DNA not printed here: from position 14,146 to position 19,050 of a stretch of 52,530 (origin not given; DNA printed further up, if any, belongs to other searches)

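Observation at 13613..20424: Stripped-down type VIIb-like secretion locus: EssC and EsaB/YukD only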

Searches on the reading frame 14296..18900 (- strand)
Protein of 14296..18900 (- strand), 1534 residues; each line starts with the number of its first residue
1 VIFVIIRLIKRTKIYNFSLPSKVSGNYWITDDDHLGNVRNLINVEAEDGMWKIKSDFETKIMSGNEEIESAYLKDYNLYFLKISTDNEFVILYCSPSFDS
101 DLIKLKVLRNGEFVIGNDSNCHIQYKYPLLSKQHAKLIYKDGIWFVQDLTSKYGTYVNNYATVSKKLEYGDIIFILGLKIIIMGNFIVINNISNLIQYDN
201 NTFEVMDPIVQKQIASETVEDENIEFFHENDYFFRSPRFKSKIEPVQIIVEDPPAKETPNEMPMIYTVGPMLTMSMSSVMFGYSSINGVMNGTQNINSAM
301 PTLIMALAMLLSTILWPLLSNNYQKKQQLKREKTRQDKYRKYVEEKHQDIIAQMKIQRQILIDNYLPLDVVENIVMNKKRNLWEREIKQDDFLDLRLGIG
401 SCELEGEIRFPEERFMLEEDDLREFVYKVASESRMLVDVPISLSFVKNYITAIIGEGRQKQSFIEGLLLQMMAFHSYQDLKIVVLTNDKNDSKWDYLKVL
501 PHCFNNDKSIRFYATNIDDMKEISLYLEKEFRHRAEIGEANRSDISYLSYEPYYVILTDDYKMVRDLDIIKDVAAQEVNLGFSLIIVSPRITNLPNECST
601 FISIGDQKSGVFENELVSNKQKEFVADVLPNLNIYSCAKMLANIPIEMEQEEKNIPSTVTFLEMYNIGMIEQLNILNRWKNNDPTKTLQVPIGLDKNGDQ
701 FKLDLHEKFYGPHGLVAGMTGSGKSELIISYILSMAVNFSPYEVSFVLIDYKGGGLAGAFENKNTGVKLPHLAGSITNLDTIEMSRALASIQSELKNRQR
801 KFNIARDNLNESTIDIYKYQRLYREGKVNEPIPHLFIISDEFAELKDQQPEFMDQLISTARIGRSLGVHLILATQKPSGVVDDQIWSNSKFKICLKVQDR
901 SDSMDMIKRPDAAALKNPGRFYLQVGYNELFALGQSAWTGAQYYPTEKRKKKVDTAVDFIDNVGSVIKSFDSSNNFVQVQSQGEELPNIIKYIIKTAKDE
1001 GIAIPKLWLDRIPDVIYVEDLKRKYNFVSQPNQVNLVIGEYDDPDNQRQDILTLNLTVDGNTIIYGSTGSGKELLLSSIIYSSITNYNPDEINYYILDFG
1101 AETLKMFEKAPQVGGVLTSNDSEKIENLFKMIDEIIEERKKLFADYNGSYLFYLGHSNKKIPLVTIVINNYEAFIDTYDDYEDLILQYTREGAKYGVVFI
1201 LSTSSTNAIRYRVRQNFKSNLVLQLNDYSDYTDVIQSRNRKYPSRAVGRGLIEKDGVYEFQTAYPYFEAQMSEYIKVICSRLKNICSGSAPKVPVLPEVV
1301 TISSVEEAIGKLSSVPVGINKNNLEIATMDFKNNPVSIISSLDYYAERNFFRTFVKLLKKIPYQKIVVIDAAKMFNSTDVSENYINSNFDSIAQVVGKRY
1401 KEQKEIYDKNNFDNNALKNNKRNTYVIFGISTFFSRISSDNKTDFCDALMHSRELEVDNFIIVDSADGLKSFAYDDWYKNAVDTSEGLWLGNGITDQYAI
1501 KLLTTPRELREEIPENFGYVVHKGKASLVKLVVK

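Call 3: search_protein_families(library=pfam, proteins=[window:14296-18900:-], max_evalue=1)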
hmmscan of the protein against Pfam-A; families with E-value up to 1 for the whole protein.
window:14296-18900:- (1534 aa): 10 families
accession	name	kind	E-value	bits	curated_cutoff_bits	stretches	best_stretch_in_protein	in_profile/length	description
PF01580.24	FtsK_SpoIIIE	-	5.8e-39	134.3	24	2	680-878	10-220/221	FtsK/SpoIIIE family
PF00498.31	FHA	-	1.2e-12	48.5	20.7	1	114-173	2-64/67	FHA domain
PF16697.10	Yop-YscD_cpl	-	7.5e-06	26.6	33.2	1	108-173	14-81/94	Inner membrane component of T3SS, cytoplasmic domain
PF13555.12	AAA_29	-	0.00058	20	27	0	1054-1076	17-39/61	P-loop containing region of AAA domain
PF01935.23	DUF87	-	0.00065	20.3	23.2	1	700-751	13-60/220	Helicase HerA, central domain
PF05872.18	HerA_C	-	0.0027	16.9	22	1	702-759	12-64/502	Helicase HerA-like C-terminal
PF00437.27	T2SSE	-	0.0028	16.8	24.9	1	1030-1080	113-163/370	Type II/IV secretion system protein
PF08013.17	GatZ_KbaZ-like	-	0.01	15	26.7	1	265-389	278-398/420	D-tagatose-1,6-bisphosphate aldolase subunit GatZ/KbaZ-like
PF24883.2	NPHP3_N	-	0.22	12.2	24.8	0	1063-1105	26-66/164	Nephrocystin 3, N-terminal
PF04851.21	ResIII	-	0.22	11.9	22.5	0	713-740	25-52/164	Type III restriction enzyme, res subunit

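Call 5: search_protein_families(library=ncbifam, proteins=[window:14296-18900:-], max_evalue=1)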
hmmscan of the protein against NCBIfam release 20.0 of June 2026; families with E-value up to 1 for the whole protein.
window:14296-18900:- (1534 aa): 16 families
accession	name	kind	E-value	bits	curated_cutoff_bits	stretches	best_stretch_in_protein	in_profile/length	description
TIGR03928.1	T7_EssCb_Firm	equivalog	0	1055.7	778.4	1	231-1531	4-1294/1296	type VII secretion protein EssC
TIGR03924.1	T7SS_EccC_a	equivalog_domain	2.5e-111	373.5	509.15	2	254-930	5-661/673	type VII secretion protein EccCa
TIGR03925.1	T7SS_EccC_b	equivalog_domain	2.7e-75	253.8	346.55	2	989-1340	2-367/564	type VII secretion protein EccCb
NF007615.0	PRK10263.1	equivalog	2.7e-15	55.2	1566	1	675-916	977-1225/1355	DNA translocase FtsK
NF049868.1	FhaB_Rv0019c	equivalog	2e-07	31.2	125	1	108-160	83-135/158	FHA domain-containing protein FhaB/FipA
NF052573.1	HisKinEspAMyxo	equivalog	7.4e-06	24.3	1400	1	95-175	30-111/755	serine histidine kinase EspA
NF010404.0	PRK13830.1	subfamily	0.00064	17.6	810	2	1053-1101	448-495/818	conjugal transfer protein TrbE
NF041660.2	oxygluDhInhib_OdhI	equivalog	0.0039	17.1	200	1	130-179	75-124/130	oxoglutarate dehydrogenase inhibitor Odhl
TIGR03354.1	VI_FHA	hypoth_equivalog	0.004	17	120.25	1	106-160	19-74/420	type VI secretion system-associated FHA domain protein TagH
NF010447.0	PRK13873.1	equivalog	0.0079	14.1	1020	1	700-755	431-481/815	conjugal transfer protein TrbE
TIGR02525.1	plasmid_TraJ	equivalog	0.0097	14.9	368.3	0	1049-1090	139-179/372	plasmid transfer ATPase TraJ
NF041214.1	plasmid_TraB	equivalog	0.019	13.5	800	1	712-879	249-390/639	plasmid transfer protein TraB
TIGR02810.1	agaZ_gatZ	equivalog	0.026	13.5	568.8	1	265-388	278-397/420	D-tagatose-bisphosphate aldolase, class II, non-catalytic subunit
NF042943.1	HerA_antiphage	equivalog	0.056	12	800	0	683-773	128-214/566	anti-phage-associated helicase HerA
NF010469.0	PRK13894.1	subfamily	0.14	11.4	508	0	1048-1092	138-181/320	conjugal transfer ATPase TrbB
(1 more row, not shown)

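Call 12: find_related_loci(query=window:14296-18900:-, collection=genome_contigs, flank=10000)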
Query window:14296-18900:- (1534 aa) in genome_contigs; peptide patterns used: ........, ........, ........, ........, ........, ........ (x = any residue, [..] = any of these).
80 stretches matched a pattern; 25 encode a relative of the query (tblastn E <= 1e-3); 25 distinct loci.
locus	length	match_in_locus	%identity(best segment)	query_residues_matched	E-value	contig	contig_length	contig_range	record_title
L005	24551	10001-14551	61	4-1534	0e+0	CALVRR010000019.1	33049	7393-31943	MAG: uncultured Bacilli bacterium isolate BRZ_NH__bin11 genome assembly, contig: BRZ_NH__NODE_774_length_33049_cov_15.44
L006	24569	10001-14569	60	4-1532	0e+0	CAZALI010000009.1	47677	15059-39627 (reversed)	MAG TPA_asm: uncultured Muribaculaceae bacterium isolate SRP278969_co1_164 genome assembly, contig: NODE_529_length_4767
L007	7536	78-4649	58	3-1532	0e+0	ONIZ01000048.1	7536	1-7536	uncultured Firmicutes bacterium isolate RUG343 genome assembly, contig: scaffold_6558, whole genome shotgun sequence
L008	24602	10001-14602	56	4-1532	0e+0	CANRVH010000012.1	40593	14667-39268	MAG TPA_asm: uncultured Clostridia bacterium isolate SRR15730529_bin.44_metawrap_v1.3_MAG genome assembly, contig: NODE.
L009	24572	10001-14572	58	3-1532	0e+0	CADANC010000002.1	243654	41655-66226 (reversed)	MAG: uncultured Erysipelotrichaceae bacterium isolate RUG13444 genome assembly, contig: RUG13444_asm_2, whole genome sho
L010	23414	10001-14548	49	6-1532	0e+0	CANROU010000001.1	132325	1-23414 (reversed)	MAG: uncultured Bacilli bacterium isolate Lapin-019__bin48 genome assembly, contig: Lapin-019__NODE_35_length_132325_cov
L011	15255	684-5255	59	4-1532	0e+0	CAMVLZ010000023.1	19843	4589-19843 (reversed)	MAG TPA_asm: uncultured Firmicutes bacterium isolate SRR8387716_bin.23_metaWRAP_v1.3_MAG genome assembly, contig: ERZ142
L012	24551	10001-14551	60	4-1532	0e+0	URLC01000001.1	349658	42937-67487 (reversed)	uncultured Tenericutes bacterium isolate UMGS1110 genome assembly, contig: NODE_1_length_349658_cov_10.9852, whole genom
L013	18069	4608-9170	43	3-1532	0e+0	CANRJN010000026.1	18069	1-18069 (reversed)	MAG: uncultured Bacilli bacterium isolate Lapin-021__bin67 genome assembly, contig: Lapin-021__NODE_3503_length_18069_co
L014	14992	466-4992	43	14-1532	0e+0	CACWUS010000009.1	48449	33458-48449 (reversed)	MAG: uncultured Erysipelotrichaceae bacterium isolate RUG10929 genome assembly, contig: RUG10929_asm_9, whole genome sho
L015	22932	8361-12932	59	4-1532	0e+0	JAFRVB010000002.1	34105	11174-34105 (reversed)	MAG: Bacilli bacterium isolate RGIG2824 Goat_Omasum.Co__c215008, whole genome shotgun sequence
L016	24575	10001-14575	41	3-1533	0e+0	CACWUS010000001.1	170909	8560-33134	MAG: uncultured Erysipelotrichaceae bacterium isolate RUG10929 genome assembly, contig: RUG10929_asm_1, whole genome sho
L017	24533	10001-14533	40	4-1530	0e+0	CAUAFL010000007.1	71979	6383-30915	MAG TPA_asm: uncultured Firmicutes bacterium isolate ERR9578261_bin.45_MetaWRAP_v1.3_MAG genome assembly, contig: ERZ185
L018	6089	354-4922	40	6-1532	0e+0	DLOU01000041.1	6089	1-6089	MAG TPA_asm: Bacillales bacterium UBA7476 UBA7476_contig_1501, whole genome shotgun sequence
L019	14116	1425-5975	43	6-1532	0e+0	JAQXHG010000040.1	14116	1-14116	MAG: bacterium isolate SUG1194 k141_5093014, whole genome shotgun sequence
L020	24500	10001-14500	39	11-1532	0e+0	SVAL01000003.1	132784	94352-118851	MAG: Bacillota bacterium isolate SIG201 NODE_546_length_132784_cov_8.406153, whole genome shotgun sequence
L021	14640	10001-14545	37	4-1533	0e+0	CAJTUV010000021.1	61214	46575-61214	MAG TPA_asm: uncultured Hungatella sp. isolate MGBC108684 genome assembly, contig: MGBC108684.21, whole genome shotgun s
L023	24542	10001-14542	36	4-1533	0e+0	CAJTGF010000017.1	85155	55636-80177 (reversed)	Clostridiaceae bacterium isolate C65_88_CS_BP genome assembly, contig: MGBC000181.17, whole genome shotgun sequence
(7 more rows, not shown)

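Call 40: search_protein_families(library=pfam, proteins=[L023:15525-17552:+, L023:17539-19179:+, L023:19216-21426:+], max_evalue=0.01)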
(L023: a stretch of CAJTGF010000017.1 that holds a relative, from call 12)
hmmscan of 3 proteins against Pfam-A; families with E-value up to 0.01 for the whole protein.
L023:15525-17552:+ (675 aa): 2 families
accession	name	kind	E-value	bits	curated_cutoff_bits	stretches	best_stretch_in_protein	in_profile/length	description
PF21461.3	HL_N-beta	-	9.5e-07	29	27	1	618-655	14-50/57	Hyaluronate lyase, N-terminal beta-sheet domain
PF02368.24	Big_2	-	0.00029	21.2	22.8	1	586-657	4-76/79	Bacterial Ig-like domain (group 2)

L023:17539-19179:+ (546 aa): 5 families
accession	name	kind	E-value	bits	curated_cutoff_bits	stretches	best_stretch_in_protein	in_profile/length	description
PF00498.31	FHA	-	2.1e-13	50.9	20.7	1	467-531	1-67/67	FHA domain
PF00092.34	VWA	-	1.8e-11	45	23.8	1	100-248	3-154/174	von Willebrand factor type A domain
PF16697.10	Yop-YscD_cpl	-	4.7e-06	27.2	33.2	1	462-536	14-89/94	Inner membrane component of T3SS, cytoplasmic domain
PF13519.12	VWA_2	-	7.2e-06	27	27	1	99-200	1-106/107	von Willebrand factor type A domain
PF05762.20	VWA_CoxE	-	0.0039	17.1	26.4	1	96-221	56-180/222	VWA domain containing CoxE-like protein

L023:19216-21426:+ (736 aa): 18 families
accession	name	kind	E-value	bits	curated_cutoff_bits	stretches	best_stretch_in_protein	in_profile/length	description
PF00069.31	Pkinase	-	5.9e-39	134.5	31.7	1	11-176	1-168/263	Protein kinase domain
PF07714.23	PK_Tyr_Ser-Thr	-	6e-23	81.9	23.1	1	14-157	4-152/258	Protein tyrosine and serine/threonine kinase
PF14559.12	TPR_19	-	2.3e-12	47.5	25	2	461-512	2-53/68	Tetratricopeptide repeat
PF13424.12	TPR_12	-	4.2e-10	40.1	30.1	2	599-664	9-73/77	Tetratricopeptide repeat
PF07719.23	TPR_2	-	4.2e-10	39.4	27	1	452-482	3-33/34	Tetratricopeptide repeat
PF13374.12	TPR_10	-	1.7e-08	34.6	27.5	0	636-660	2-26/42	Tetratricopeptide repeat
PF13428.12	TPR_14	-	7e-08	32.8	23.5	1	642-678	7-43/44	Tetratricopeptide repeat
PF01636.29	APH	-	3.8e-07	30.5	23.2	1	26-126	14-112/239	Phosphotransferase enzyme family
PF13371.12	TPR_9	-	8.7e-07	29.3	35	1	456-512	1-57/73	Tetratricopeptide repeat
PF13432.12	TPR_16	-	3.4e-05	24.6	32.7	0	492-533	5-46/65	Tetratricopeptide repeat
PF13181.12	TPR_8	-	3.6e-05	24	25.7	1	452-481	3-32/34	Tetratricopeptide repeat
PF00515.34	TPR_1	-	6.9e-05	22.9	27.8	1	452-478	3-29/34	Tetratricopeptide repeat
PF03109.22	ABC1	-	0.00029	20.5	22.9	1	59-159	124-219/244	ABC1 atypical kinase-like domain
PF23914.1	TPR_CcmH_CycH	-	0.00034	20.9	42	0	620-700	71-150/158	Cytochrome c-type biogenesis protein H TPR domain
PF13414.12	TPR_11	-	0.00056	20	26.8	0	457-481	1-25/42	TPR repeat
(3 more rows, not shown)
